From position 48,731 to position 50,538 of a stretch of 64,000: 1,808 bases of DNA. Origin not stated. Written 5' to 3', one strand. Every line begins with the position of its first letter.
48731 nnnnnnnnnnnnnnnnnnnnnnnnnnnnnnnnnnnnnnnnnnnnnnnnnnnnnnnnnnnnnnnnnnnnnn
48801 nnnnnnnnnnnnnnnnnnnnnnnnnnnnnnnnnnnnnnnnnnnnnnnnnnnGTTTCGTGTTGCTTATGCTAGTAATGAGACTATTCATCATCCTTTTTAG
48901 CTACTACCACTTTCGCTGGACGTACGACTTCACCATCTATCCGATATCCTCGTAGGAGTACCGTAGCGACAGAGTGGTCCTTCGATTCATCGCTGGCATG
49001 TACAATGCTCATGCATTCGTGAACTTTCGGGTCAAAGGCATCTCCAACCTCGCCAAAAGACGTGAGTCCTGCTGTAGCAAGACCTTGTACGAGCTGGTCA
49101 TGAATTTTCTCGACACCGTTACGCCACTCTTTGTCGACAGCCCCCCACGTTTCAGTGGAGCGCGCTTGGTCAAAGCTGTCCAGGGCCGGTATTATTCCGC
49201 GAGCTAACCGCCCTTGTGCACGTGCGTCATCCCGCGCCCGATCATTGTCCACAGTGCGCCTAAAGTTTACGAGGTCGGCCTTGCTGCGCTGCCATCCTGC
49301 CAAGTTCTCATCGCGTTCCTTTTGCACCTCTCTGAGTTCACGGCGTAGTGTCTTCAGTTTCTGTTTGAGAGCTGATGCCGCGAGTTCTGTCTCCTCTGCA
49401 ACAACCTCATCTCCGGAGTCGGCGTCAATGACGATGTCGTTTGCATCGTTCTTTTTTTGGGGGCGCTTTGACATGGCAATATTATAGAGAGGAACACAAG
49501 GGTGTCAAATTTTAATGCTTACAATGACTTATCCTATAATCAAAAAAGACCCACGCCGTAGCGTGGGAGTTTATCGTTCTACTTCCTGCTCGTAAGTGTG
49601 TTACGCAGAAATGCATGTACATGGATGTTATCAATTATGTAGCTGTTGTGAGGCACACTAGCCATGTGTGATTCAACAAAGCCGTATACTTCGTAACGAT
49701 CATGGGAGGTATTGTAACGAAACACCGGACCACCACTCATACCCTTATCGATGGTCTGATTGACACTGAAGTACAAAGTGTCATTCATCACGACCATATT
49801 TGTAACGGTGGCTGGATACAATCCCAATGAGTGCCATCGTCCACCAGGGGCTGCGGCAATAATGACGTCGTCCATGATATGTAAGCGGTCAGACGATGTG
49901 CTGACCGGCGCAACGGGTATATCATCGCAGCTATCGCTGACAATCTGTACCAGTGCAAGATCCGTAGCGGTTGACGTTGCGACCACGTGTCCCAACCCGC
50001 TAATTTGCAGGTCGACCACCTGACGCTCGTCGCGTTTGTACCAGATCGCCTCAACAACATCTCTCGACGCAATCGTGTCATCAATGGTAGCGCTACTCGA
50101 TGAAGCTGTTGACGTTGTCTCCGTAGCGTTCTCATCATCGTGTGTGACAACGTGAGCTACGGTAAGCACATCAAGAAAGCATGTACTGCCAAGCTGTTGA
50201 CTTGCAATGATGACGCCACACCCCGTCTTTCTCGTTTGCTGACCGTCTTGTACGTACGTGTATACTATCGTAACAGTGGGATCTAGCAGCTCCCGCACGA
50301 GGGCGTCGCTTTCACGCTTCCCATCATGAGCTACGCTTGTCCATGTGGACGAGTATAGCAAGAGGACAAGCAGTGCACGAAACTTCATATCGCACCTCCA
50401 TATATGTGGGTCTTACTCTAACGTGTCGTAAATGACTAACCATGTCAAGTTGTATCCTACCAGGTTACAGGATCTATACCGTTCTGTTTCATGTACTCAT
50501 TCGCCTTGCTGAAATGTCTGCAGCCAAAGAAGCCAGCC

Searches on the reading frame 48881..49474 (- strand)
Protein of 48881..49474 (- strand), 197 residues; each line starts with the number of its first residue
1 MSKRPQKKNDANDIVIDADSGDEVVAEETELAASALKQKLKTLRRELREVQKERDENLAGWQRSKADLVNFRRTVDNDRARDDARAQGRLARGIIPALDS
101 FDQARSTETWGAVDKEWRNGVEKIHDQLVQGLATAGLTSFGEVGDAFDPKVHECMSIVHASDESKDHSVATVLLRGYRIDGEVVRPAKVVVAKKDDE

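Call 75: search_protein_families(library=pfam, proteins=[window:48881-49474:-], max_evalue=0.0001)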
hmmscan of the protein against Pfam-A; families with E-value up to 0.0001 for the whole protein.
window:48881-49474:- (197 aa): 1 family
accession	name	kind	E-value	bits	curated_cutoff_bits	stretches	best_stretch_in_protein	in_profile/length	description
PF01025.24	GrpE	-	1.5e-31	109.7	25.8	1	33-193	6-165/165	GrpE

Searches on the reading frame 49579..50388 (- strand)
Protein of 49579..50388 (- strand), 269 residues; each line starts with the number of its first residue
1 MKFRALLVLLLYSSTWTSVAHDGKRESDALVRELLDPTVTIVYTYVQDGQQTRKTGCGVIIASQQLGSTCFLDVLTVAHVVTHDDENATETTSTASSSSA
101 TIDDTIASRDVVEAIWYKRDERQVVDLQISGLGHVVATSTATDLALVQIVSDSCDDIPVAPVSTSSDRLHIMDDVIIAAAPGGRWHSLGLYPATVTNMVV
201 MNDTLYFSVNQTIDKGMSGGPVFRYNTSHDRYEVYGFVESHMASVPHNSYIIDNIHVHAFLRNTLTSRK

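Call 75: search_protein_families(library=pfam, proteins=[window:49579-50388:-], max_evalue=0.0001)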
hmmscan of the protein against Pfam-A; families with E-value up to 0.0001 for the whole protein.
window:49579-50388:- (269 aa): 1 family
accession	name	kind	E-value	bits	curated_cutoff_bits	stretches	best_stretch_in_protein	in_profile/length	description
PF13365.12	Trypsin_2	-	1.4e-10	42.6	27.6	1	57-224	2-136/144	Trypsin-like peptidase domain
